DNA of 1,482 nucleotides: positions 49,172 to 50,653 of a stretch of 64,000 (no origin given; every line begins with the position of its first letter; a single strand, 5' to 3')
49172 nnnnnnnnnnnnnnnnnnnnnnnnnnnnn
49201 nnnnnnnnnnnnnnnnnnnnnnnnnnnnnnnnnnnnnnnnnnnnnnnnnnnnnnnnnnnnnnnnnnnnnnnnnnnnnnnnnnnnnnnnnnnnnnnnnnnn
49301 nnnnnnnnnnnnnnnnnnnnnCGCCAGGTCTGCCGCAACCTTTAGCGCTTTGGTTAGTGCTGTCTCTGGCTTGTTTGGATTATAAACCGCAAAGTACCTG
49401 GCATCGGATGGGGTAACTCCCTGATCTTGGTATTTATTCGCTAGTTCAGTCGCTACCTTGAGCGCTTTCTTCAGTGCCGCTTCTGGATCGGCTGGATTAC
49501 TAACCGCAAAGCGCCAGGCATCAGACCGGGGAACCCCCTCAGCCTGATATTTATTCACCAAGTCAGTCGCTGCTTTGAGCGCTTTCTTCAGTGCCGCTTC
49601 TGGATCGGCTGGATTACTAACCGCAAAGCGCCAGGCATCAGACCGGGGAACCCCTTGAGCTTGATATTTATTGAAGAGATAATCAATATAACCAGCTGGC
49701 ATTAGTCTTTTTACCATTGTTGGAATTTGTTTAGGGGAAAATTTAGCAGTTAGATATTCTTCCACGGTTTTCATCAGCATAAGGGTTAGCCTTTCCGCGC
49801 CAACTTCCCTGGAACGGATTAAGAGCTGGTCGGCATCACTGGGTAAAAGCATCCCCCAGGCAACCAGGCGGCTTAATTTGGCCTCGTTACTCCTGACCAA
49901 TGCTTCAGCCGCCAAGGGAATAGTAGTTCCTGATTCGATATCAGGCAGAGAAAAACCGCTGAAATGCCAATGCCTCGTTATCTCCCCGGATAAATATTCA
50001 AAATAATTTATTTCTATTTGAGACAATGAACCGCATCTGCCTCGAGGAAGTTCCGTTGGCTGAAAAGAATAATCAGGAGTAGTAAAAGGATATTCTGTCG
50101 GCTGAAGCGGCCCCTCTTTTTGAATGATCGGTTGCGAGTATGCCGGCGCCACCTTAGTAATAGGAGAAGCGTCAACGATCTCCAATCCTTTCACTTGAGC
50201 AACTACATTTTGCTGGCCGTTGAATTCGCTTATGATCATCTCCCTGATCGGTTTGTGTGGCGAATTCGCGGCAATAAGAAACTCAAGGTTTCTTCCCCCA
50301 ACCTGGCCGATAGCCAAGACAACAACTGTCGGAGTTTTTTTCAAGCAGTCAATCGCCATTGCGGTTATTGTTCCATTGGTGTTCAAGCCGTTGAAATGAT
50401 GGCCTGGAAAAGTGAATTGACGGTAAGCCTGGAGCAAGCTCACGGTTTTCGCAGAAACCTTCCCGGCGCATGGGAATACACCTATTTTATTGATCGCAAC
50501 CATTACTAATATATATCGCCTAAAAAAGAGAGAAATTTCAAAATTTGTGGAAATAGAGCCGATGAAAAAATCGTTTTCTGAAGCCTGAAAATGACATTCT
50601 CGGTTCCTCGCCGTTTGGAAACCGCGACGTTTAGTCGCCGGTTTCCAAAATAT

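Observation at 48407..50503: Protein with ~11 near-identical 114-bp tandem repeats inserted in the dpp operon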

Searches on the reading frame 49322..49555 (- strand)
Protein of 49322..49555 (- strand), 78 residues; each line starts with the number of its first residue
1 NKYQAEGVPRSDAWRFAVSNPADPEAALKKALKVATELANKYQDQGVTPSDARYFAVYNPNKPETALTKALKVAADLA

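Call 79: search_solved_structures(query=A6, max_evalue=10, show_alignments=3)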
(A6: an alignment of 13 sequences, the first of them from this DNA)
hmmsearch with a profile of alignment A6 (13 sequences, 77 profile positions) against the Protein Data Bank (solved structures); distinct sequences matched with E-value up to 10: 32.
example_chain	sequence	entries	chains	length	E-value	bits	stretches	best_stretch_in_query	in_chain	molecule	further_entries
6een_D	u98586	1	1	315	1.9e-21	78.9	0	31-54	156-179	Designer Pentatricopeptide Protein dPPR10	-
6een_C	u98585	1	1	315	2.6e-16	62.4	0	31-56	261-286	Designer Pentatricopeptide Protein dPPR10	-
4wsl_A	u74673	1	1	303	8e-15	57.7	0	31-54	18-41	Pentatricopeptide repeat protein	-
6een_A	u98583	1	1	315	1.1e-14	57.2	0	31-54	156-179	Designer Pentatricopeptide Protein dPPR10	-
6een_B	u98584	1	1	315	1.4e-14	56.9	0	31-54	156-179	Designer Pentatricopeptide Protein dPPR10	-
5orm_A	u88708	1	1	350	4.8e-12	48.8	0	31-58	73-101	cPPR-Telo1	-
5orq_A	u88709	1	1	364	6.2e-12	48.4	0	31-58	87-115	cPPR-Telo1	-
4wn4_A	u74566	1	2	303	1.5e-10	44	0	31-58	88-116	Pentatricopeptide repeat protein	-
4pjr_A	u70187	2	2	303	8.1e-10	41.6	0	31-59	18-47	Pentatricopeptide repeat protein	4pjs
4pjq_A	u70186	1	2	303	2e-09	40.4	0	31-57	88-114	Pentatricopeptide repeat protein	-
4ozs_A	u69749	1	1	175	1.1e-07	34.8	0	31-54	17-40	Alpha solenoid protein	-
8fjf_A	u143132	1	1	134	0.00022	24.2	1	26-48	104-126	H10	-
5cwj_A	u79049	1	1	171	0.00066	22.7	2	22-74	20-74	Designed helical repeat protein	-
9d92_A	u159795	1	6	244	0.0012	21.9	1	21-75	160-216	Z4 c3i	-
6xh5_A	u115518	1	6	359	0.0015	21.5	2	22-73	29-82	helical fusion design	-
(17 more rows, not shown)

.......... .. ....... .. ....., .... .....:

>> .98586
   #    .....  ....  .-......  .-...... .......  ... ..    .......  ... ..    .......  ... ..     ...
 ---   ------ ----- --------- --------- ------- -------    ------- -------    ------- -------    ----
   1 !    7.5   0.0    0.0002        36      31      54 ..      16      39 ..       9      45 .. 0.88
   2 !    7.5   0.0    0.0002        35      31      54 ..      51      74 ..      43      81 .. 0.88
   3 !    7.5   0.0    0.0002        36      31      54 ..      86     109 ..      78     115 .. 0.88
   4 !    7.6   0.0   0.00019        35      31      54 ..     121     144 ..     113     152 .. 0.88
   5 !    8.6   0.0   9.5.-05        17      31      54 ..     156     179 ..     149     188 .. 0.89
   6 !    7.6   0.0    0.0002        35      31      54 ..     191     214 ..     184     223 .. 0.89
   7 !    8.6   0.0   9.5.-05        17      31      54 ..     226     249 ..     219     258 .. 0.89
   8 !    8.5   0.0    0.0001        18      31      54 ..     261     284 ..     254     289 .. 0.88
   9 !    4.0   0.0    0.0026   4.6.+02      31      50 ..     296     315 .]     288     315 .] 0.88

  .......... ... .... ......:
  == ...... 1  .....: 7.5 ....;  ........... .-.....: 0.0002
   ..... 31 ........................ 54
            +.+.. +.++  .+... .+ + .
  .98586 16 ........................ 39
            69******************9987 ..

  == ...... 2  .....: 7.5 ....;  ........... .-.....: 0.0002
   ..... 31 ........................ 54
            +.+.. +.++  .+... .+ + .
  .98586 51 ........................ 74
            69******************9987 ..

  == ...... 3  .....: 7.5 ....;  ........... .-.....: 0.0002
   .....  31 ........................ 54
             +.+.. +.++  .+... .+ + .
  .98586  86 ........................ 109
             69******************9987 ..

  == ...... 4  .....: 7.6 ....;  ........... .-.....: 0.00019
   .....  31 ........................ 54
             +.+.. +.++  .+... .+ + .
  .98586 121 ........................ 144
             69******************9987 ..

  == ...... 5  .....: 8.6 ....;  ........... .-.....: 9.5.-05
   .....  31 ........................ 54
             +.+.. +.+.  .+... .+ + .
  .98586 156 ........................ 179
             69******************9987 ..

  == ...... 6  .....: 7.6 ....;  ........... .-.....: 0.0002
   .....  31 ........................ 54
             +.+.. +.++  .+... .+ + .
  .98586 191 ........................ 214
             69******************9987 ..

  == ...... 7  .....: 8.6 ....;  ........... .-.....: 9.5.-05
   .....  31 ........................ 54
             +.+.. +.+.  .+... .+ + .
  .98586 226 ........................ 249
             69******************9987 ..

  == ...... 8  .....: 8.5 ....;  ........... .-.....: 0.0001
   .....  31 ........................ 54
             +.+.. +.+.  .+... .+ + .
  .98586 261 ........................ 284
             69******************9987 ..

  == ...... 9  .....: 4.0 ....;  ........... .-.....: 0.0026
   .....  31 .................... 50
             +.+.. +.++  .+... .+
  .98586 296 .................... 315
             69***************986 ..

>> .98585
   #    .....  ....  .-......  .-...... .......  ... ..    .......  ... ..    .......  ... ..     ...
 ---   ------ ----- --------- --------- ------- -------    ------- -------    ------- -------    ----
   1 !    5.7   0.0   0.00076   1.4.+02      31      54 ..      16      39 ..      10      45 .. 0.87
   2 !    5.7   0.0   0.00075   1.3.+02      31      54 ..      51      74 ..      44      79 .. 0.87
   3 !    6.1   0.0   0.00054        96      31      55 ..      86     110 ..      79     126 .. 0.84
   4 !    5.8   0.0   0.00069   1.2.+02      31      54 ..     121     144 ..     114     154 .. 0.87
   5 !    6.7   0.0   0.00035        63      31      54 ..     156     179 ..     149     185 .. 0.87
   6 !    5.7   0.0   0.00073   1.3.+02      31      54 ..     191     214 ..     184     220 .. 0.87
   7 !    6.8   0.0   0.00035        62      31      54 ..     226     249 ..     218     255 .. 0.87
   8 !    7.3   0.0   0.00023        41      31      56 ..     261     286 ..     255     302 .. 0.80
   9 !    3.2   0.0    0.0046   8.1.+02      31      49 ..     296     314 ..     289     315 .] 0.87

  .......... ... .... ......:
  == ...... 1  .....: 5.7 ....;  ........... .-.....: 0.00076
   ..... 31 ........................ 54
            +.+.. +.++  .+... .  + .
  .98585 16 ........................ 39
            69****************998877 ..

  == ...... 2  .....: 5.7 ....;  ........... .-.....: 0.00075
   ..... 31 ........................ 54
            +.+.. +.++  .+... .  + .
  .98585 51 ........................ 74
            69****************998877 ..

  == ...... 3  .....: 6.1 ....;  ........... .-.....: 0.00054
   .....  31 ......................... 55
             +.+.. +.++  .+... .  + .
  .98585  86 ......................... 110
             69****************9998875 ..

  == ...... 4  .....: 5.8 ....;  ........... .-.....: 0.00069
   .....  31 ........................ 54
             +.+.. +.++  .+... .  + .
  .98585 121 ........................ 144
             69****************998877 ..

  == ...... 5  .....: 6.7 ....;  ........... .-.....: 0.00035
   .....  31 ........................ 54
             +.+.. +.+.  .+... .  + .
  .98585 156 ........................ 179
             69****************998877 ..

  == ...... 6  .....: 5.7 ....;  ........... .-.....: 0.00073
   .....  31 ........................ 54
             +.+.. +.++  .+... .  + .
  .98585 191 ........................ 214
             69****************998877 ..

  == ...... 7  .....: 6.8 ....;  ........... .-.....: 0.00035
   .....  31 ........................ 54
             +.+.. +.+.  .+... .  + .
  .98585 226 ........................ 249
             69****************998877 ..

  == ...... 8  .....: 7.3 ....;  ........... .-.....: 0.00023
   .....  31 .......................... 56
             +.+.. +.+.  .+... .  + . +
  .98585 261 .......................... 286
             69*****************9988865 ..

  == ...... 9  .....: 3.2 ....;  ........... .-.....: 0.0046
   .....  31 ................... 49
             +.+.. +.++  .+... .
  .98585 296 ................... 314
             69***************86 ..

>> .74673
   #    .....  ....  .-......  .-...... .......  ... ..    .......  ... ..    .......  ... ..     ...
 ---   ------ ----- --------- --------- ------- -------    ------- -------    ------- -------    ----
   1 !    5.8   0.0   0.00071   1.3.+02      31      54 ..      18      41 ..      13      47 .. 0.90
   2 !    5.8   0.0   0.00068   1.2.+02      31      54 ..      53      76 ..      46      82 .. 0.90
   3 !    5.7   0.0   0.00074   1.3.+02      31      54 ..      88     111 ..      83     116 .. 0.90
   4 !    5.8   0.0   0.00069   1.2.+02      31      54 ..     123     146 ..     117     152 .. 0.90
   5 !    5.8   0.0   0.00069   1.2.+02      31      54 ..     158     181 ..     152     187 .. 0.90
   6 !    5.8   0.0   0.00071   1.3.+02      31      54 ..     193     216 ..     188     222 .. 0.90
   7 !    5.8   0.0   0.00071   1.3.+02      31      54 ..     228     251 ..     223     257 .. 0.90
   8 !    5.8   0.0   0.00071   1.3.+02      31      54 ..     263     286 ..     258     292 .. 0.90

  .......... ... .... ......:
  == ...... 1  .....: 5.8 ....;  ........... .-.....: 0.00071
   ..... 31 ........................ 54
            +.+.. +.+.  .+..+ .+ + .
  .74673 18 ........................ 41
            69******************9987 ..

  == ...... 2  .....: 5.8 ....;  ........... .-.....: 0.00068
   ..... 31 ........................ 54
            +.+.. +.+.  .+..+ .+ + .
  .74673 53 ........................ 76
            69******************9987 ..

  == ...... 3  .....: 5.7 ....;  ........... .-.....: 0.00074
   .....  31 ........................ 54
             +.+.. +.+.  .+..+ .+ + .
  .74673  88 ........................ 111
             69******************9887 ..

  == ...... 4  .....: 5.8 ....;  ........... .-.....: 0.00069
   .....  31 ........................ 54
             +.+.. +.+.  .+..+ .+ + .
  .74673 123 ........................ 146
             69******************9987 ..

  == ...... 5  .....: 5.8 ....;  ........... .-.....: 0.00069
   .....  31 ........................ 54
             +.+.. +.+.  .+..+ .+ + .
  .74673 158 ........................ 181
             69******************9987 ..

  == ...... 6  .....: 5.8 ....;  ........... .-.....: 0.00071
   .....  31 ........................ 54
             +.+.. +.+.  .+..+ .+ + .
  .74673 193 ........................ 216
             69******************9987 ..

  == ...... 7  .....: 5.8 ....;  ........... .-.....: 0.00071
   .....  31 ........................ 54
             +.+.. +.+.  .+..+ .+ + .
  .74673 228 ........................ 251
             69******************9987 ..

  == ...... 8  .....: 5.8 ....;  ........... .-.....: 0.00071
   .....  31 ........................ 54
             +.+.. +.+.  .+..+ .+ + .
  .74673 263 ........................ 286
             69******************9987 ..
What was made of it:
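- On PPR (pentatricopeptide repeat): PDB hits to designer PPRs score 6-8 bits per unit, with per-unit E-values of 17-130 (call 79).
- Closest known: Pentatricopeptide repeat. Same: There is a local motif resemblance: '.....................' here versus '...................' in PPR (call 79).
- Closest known: Pentatricopeptide repeat. Different: The low E-values come from summing identical designer units (call 79).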

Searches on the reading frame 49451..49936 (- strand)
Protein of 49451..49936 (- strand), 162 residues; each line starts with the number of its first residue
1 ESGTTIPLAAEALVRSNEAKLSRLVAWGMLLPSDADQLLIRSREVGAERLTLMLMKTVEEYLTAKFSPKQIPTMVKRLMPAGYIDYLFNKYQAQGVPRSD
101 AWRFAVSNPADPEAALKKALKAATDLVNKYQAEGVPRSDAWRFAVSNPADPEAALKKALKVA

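Call 44: find_related_loci(query=A4, collection=genome_contigs, flank=10000)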
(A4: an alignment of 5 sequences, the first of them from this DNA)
Query A4 (162 aa) in genome_contigs; peptide patterns used: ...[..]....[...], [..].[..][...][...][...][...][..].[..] (x = any residue, [..] = any of these).
14 stretches matched a pattern, but none encodes a relative of the query by tblastn (E <= 1e-3).

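Call 104: find_related_loci(query=A4, collection=viral_contigs, flank=5000)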
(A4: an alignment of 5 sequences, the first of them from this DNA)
Query A4 (162 aa) in viral_contigs; peptide patterns used: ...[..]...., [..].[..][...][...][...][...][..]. (x = any residue, [..] = any of these).
6 stretches matched a pattern, but none encodes a relative of the query by tblastn (E <= 1e-3).

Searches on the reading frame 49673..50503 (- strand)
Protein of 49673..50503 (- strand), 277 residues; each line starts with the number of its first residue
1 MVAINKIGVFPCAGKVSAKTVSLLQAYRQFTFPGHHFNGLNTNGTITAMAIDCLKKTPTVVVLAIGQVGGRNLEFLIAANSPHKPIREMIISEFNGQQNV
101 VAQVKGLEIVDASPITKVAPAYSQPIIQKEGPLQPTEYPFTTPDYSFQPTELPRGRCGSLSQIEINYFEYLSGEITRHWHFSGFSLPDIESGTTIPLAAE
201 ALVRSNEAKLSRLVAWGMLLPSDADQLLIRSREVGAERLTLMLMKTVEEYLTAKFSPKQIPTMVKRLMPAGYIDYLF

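Call 16: find_homologous_proteins(query=window:49673-50503:-, max_evalue=0.01)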
Query seq(277 aa) (277 aa): 1 proteins with E <= 0.01 among 886 candidates.
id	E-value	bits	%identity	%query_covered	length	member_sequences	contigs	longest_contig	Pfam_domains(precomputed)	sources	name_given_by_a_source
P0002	1.1e-74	269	48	100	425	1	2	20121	-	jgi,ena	jgi:hypothetical protein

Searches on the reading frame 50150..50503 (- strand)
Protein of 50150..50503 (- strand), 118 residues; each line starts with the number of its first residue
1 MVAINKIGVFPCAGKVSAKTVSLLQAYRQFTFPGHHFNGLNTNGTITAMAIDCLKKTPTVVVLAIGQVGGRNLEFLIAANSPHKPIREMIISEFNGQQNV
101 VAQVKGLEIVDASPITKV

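Call 98: search_solved_structures(query=A7, max_evalue=10, show_alignments=1)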
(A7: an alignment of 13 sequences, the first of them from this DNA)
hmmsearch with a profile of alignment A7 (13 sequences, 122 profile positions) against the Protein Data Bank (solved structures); distinct sequences matched with E-value up to 10: 3.
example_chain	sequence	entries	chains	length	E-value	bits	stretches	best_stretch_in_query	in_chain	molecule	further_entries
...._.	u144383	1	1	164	0.66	13.3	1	23-72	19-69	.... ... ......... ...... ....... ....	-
8gun_A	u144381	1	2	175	0.76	13.1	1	23-72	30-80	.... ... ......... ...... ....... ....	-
2yo0_A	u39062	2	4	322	5.4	10.3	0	20-69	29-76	GENERAL CONTROL PROTEIN GCN4, PUTATIVE INNER MEMBRANE PROTEIN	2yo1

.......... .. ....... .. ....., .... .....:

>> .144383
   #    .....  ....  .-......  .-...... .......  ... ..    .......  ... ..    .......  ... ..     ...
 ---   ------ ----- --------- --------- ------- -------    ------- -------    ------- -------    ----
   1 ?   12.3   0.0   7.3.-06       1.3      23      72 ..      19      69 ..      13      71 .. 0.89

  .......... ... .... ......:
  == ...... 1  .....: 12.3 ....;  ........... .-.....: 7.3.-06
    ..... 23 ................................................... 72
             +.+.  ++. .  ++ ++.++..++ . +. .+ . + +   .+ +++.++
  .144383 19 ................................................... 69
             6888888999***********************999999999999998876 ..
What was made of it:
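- Tried and rejected: A weak EssD match has E 0.66 (call 98).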

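Call 99: search_protein_families(library=pfam, alignment_id=A7, max_evalue=1)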
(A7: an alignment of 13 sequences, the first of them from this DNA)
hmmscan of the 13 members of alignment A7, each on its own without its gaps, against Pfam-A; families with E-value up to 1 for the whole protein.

A. member 1, seq(118 aa): 0 families

B. families by the number of members that match (of 13 scanned): 3 families
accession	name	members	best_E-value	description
PF11547.14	E3_UbLigase_EDD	1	0.0025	E3 ubiquitin ligase EDD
PF20330.3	DUF6625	1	0.01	Family of unknown function (DUF6625)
PF02257.21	RFX_DNA_binding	1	0.019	RFX DNA-binding domain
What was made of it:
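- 50159..50503 (-): N1: beta-rich N-terminal domain, aa 1-115. No Pfam or PDB sequence match (calls 98, 99).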
